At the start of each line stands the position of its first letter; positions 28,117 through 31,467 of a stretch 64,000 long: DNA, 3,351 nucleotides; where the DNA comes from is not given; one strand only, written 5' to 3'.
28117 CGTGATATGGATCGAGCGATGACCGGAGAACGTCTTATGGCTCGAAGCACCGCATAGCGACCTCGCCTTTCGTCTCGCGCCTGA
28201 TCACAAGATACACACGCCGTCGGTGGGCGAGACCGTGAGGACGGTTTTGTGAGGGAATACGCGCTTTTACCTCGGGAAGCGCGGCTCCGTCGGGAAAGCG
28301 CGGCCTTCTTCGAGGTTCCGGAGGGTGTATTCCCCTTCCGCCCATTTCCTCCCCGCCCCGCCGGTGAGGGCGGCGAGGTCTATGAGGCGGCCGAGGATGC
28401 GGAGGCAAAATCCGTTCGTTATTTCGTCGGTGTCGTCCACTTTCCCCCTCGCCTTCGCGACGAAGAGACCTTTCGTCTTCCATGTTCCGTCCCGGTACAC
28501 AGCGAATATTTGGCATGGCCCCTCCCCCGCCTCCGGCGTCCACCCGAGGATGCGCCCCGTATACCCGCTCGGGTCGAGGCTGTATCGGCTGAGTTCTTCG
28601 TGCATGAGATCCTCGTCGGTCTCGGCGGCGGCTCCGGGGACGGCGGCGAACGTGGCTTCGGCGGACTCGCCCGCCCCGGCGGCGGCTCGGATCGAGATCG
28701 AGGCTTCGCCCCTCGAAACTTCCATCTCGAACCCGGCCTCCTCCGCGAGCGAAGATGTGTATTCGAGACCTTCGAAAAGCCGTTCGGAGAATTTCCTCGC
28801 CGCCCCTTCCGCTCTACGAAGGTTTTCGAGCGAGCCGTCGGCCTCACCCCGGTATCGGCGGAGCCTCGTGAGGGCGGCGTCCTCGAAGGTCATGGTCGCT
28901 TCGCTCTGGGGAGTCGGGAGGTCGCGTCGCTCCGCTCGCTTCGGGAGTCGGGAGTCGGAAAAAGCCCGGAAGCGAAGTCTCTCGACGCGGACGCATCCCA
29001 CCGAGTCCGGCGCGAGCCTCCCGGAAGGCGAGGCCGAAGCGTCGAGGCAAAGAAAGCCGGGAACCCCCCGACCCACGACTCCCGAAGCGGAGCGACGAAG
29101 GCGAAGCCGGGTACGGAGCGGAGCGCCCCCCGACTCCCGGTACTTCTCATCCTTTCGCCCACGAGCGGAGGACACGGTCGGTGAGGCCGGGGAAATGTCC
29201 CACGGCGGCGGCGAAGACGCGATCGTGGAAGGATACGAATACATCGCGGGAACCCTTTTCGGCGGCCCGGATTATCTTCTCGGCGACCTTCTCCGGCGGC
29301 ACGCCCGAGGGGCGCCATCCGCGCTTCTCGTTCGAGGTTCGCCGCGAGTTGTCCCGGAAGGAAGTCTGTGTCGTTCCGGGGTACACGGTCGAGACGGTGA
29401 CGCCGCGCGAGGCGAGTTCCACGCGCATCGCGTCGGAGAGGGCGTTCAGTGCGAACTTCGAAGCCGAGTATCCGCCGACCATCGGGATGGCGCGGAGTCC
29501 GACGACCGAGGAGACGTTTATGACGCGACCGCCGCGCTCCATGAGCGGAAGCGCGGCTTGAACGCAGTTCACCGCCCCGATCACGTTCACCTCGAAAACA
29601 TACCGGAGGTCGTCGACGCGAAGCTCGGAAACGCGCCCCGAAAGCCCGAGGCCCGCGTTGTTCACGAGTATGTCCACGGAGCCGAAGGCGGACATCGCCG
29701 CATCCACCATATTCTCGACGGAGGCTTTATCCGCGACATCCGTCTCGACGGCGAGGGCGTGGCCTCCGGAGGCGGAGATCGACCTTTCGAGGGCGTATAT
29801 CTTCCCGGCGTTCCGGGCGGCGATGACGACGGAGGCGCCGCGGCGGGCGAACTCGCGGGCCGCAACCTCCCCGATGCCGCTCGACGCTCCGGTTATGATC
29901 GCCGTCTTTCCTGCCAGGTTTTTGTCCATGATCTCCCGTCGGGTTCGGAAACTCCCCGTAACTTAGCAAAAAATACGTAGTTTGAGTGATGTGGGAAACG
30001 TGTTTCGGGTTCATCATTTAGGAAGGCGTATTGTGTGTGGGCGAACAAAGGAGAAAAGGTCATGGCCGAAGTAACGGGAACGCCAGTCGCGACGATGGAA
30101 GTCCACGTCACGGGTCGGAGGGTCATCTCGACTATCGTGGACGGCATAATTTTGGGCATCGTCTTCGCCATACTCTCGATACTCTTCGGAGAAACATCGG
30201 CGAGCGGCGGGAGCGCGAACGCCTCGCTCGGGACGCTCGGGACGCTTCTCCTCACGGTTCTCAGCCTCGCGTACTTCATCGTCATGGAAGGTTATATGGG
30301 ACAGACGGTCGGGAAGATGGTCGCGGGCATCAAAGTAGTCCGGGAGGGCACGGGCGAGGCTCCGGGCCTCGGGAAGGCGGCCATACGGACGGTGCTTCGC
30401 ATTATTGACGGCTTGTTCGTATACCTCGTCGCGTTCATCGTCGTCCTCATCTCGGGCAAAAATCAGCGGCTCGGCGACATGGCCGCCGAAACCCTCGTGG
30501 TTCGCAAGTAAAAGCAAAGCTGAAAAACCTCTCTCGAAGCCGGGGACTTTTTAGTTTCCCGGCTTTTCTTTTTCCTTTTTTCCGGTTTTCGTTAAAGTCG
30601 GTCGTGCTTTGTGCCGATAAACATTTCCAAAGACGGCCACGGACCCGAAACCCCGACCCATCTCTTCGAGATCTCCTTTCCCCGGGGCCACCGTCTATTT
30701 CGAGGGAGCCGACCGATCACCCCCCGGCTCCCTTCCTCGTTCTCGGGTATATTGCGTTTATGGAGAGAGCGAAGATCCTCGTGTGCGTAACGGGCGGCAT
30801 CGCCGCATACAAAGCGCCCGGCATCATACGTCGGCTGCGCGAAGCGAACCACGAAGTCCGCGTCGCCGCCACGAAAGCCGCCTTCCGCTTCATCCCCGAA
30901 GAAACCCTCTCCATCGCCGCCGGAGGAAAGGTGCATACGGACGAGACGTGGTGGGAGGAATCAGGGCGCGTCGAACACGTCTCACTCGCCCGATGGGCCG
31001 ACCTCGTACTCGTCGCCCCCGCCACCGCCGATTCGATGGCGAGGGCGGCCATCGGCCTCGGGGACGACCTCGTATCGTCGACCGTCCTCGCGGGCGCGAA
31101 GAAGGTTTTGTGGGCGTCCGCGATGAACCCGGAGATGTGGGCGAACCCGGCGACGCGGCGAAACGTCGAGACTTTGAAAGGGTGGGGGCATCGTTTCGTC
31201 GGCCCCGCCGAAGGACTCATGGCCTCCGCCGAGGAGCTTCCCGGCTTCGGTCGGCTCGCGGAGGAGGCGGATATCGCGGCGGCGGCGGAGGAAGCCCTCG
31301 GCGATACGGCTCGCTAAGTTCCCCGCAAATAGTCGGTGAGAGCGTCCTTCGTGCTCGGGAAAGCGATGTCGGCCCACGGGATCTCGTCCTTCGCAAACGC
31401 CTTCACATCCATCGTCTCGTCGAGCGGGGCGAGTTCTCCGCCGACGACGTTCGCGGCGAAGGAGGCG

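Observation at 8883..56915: Intergenic element family built from 7-nt word arrays whose word changes between copies but is matched between the two arms of each copy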

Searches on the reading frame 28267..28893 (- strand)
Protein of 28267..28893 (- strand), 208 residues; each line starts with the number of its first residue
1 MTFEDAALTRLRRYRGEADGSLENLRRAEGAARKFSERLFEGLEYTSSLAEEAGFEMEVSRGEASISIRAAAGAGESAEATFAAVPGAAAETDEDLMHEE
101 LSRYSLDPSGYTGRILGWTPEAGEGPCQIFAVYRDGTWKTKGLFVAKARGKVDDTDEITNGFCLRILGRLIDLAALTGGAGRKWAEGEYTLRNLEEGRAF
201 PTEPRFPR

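Call 80: search_protein_families(library=pfam, proteins=[window:28267-28893:-], max_evalue=0.01)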
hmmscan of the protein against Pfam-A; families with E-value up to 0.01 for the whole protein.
window:28267-28893:- (208 aa): 0 families

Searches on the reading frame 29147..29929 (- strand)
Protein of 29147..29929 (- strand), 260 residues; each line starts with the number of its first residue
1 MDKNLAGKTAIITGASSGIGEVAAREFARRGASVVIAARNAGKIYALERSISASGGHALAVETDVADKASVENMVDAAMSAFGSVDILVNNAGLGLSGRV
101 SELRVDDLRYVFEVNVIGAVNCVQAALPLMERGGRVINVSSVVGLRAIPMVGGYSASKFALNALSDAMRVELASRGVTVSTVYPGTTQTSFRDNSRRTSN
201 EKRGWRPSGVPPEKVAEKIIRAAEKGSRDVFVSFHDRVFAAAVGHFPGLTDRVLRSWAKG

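Call 14: search_protein_families(library=pfam, proteins=[window:29147-29929:-])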
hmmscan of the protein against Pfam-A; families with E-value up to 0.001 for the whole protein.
window:29147-29929:- (260 aa): 4 families
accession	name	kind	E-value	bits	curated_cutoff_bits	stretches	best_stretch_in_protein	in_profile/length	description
PF00106.31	adh_short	-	1.8e-55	187.9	26.6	1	8-198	1-193/195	short chain dehydrogenase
PF13561.12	adh_short_C2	-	1.9e-42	145.9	27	1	14-197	1-186/236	Enoyl-(Acyl carrier protein) reductase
PF08659.16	KR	-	1.2e-14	55.1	22.6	1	9-170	2-165/180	KR domain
PF01370.27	Epimerase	-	0.00011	22.2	20.9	1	11-169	2-157/240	NAD dependent epimerase/dehydratase family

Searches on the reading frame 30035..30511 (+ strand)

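Call 80: search_protein_families(library=pfam, proteins=[window:30035-30511:+], max_evalue=0.01)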
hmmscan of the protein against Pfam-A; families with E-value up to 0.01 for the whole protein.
window:30035-30511:+ (158 aa): 1 family
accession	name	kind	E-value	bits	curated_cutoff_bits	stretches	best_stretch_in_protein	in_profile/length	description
PF06271.18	RDD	-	1.9e-24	86.9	24.1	1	26-151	4-136/137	RDD family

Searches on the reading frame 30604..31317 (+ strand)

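Call 80: search_protein_families(library=pfam, proteins=[window:30604-31317:+], max_evalue=0.01)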
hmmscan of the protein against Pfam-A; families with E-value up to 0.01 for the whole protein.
window:30604-31317:+ (237 aa): 1 family
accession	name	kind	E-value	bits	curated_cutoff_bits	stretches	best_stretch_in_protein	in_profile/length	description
PF02441.25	Flavoprotein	-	3.1e-31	108.6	22.7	1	57-225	2-155/162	Flavoprotein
